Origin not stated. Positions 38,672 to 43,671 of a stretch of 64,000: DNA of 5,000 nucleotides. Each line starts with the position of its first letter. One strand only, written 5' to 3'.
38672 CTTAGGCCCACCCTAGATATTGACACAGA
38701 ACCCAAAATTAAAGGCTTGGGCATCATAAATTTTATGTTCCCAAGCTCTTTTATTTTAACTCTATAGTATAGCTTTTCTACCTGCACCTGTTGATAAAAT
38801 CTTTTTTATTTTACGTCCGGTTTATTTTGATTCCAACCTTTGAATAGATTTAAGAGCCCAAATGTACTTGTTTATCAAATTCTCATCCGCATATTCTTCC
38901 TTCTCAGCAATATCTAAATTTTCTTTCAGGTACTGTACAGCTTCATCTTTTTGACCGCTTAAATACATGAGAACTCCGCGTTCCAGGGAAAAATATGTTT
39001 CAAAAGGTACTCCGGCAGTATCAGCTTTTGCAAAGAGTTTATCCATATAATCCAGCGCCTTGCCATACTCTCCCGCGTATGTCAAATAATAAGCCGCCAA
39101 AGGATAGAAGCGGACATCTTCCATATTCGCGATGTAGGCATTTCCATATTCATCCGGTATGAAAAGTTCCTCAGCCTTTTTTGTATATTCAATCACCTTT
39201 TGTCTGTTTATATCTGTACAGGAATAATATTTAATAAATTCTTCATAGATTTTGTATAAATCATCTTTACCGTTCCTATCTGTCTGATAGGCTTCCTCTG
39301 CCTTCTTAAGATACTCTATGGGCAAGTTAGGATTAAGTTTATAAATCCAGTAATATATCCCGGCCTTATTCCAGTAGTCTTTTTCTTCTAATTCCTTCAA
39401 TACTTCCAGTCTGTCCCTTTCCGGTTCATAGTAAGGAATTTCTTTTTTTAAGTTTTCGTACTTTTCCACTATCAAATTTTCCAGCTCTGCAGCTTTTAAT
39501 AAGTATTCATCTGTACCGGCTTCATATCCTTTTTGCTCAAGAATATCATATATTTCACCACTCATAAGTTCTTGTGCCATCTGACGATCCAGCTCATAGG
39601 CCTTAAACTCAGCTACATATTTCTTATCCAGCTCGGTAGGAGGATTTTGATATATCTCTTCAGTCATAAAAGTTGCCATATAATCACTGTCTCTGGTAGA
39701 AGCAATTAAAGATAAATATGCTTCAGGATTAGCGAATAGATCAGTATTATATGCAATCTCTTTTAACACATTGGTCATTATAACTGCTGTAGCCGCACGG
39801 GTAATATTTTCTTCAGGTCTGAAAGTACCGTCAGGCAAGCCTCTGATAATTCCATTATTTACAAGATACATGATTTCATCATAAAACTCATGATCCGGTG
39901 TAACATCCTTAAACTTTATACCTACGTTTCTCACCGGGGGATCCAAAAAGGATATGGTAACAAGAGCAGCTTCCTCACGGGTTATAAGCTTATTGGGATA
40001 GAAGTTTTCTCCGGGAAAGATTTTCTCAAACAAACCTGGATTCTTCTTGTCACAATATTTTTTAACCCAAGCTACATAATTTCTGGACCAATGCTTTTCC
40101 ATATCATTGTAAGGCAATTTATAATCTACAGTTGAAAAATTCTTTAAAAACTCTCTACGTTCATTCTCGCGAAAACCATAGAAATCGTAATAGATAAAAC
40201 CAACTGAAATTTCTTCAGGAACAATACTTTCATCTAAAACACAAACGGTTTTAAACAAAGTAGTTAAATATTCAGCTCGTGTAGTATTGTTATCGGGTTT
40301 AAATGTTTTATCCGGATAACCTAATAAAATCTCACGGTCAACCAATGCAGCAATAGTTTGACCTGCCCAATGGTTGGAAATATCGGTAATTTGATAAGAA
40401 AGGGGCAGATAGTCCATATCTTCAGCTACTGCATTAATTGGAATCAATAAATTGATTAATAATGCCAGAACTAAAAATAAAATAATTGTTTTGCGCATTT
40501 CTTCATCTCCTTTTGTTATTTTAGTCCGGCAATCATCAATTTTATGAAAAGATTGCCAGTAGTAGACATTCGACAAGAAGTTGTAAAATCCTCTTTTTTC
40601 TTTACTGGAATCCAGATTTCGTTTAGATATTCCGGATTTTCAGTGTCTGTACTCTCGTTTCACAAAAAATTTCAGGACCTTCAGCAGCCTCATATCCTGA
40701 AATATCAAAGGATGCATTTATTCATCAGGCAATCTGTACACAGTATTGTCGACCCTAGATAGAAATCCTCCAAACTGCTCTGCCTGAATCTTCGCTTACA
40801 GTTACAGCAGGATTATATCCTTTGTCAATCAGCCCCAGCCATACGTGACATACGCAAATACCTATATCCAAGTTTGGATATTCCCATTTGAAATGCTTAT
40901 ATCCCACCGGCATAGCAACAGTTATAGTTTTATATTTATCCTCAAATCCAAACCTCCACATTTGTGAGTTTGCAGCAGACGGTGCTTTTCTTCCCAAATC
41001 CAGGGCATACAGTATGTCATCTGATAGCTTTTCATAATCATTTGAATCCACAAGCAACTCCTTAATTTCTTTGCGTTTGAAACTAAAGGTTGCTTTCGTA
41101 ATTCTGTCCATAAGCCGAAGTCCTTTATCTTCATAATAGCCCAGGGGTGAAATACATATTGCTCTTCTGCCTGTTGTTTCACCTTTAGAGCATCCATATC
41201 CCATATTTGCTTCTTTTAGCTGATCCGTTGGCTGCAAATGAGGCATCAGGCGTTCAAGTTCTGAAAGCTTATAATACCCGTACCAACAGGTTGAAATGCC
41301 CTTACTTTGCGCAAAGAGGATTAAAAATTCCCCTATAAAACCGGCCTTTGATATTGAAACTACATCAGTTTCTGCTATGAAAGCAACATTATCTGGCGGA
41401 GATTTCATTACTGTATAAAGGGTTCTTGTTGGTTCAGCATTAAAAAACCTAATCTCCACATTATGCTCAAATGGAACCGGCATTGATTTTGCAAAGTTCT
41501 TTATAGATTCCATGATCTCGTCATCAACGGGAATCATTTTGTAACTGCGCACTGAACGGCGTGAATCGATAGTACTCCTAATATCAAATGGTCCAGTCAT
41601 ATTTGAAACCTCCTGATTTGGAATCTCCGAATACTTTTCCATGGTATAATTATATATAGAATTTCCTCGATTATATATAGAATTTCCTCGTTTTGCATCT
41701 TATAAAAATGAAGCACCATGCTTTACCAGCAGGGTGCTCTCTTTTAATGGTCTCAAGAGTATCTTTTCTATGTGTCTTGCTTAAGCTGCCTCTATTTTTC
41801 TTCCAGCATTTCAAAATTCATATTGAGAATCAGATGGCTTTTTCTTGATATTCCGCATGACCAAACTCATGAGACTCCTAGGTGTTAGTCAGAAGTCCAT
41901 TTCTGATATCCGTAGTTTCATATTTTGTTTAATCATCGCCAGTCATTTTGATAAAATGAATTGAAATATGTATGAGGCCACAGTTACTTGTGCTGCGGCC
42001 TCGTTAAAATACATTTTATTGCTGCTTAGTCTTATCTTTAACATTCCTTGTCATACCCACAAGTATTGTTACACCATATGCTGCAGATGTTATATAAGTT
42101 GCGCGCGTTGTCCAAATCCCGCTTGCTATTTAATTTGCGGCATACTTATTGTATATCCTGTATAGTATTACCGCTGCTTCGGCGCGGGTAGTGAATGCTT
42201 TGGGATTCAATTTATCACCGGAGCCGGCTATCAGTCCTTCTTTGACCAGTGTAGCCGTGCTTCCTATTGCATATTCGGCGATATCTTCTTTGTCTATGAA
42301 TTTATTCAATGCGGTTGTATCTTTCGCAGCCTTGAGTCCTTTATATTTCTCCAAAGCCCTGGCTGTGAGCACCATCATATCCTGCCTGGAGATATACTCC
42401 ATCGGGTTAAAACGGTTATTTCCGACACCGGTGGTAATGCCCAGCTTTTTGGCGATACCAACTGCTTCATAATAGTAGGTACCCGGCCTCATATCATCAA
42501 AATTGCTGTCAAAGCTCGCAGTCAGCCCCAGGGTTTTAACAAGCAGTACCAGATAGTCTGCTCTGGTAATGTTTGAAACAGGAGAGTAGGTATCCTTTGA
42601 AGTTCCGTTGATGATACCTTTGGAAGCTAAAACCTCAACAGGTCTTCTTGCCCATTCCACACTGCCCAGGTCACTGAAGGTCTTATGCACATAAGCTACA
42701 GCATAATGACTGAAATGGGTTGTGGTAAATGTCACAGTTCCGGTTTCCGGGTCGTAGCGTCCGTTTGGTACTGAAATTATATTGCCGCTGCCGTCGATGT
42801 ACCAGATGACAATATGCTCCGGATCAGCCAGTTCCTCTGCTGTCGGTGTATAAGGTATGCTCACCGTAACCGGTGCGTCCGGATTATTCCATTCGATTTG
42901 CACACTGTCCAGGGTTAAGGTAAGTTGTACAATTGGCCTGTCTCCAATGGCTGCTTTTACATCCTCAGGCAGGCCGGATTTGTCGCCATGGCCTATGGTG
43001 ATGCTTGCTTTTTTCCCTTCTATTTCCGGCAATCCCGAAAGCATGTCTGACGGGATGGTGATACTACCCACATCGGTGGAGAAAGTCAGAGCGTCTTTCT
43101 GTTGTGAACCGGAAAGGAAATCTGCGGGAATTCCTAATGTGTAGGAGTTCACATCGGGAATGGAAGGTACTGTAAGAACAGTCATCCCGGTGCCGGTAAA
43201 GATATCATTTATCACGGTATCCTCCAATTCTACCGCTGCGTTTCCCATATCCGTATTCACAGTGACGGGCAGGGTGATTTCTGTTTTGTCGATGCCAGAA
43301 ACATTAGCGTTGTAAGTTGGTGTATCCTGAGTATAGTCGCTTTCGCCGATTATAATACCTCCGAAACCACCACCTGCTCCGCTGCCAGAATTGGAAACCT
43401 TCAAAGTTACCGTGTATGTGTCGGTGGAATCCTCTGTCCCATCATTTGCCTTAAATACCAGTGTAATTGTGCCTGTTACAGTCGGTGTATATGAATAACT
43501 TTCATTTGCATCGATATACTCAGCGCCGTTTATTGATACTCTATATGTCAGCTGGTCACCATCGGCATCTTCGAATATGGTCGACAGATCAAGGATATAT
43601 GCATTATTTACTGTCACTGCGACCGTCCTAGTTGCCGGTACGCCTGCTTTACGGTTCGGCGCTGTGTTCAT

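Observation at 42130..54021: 3963-aa mosaic SLH-anchored surface protein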

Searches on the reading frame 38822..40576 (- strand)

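Call 5: search_protein_families(library=pfam, proteins=[window:38822-40576:-], max_evalue=0.01)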
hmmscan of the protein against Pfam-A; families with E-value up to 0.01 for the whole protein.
window:38822-40576:- (584 aa): 1 family
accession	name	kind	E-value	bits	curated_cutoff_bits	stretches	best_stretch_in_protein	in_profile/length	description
PF00395.25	SLH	-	2e-35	120.9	20.8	2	63-103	2-43/44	S-layer homology domain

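Call 46: search_protein_families(library=ncbifam, proteins=[window:38822-40576:-], max_evalue=0.001)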
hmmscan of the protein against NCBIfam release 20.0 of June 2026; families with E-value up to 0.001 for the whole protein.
window:38822-40576:- (584 aa): 2 families
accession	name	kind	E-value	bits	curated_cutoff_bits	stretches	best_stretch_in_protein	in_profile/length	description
NF033921.0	por_somb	subfamily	5.7e-07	28.5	100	0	62-107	6-53/485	iron uptake porin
NF033190.2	inl_like_NEAT_1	exception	3.1e-06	25.8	1275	0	195-272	615-692/754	NEAT domain-containing leucine-rich repeat protein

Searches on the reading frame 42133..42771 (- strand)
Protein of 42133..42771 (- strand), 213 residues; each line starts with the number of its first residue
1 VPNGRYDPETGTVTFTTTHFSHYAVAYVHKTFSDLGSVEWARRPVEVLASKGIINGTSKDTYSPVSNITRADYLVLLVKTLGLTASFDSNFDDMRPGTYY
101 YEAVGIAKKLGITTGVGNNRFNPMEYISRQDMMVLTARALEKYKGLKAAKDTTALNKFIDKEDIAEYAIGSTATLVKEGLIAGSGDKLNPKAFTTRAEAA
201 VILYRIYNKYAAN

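Call 10: search_protein_families(library=pfam, proteins=[window:42133-42771:-], max_evalue=0.05)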
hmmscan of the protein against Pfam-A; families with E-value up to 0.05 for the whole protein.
window:42133-42771:- (213 aa): 1 family
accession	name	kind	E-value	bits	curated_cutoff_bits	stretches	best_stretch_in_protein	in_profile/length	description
PF00395.25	SLH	-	2.6e-28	98.2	20.8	3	31-73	1-43/44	S-layer homology domain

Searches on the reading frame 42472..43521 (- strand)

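Call 10: search_protein_families(library=pfam, proteins=[window:42472-43521:-], max_evalue=0.05)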
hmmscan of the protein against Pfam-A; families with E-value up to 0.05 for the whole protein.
window:42472-43521:- (350 aa): 1 family
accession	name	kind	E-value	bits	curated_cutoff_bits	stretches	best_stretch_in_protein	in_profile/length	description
PF00395.25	SLH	-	2e-09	37.7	20.8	1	281-323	1-43/44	S-layer homology domain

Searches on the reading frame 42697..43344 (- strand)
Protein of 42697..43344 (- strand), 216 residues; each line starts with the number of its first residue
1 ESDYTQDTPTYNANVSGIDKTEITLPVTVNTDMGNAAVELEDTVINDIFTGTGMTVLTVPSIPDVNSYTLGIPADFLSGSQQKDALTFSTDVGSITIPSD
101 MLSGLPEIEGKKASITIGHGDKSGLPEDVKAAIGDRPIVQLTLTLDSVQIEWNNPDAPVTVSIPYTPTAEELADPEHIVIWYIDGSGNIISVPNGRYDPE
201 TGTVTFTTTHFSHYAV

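Call 55: search_solved_structures(query=window:42697-43344:-, max_evalue=1)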
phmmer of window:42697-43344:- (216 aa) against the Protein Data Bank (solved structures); distinct sequences matched with E-value up to 1: 2.
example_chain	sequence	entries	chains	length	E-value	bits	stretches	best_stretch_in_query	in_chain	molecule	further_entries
2ft9_A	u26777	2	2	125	0.25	14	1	51-118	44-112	Fatty acid-binding protein 2, liver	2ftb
1p6p_A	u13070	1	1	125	0.36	13.5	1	58-119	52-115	Fatty acid-binding protein, liver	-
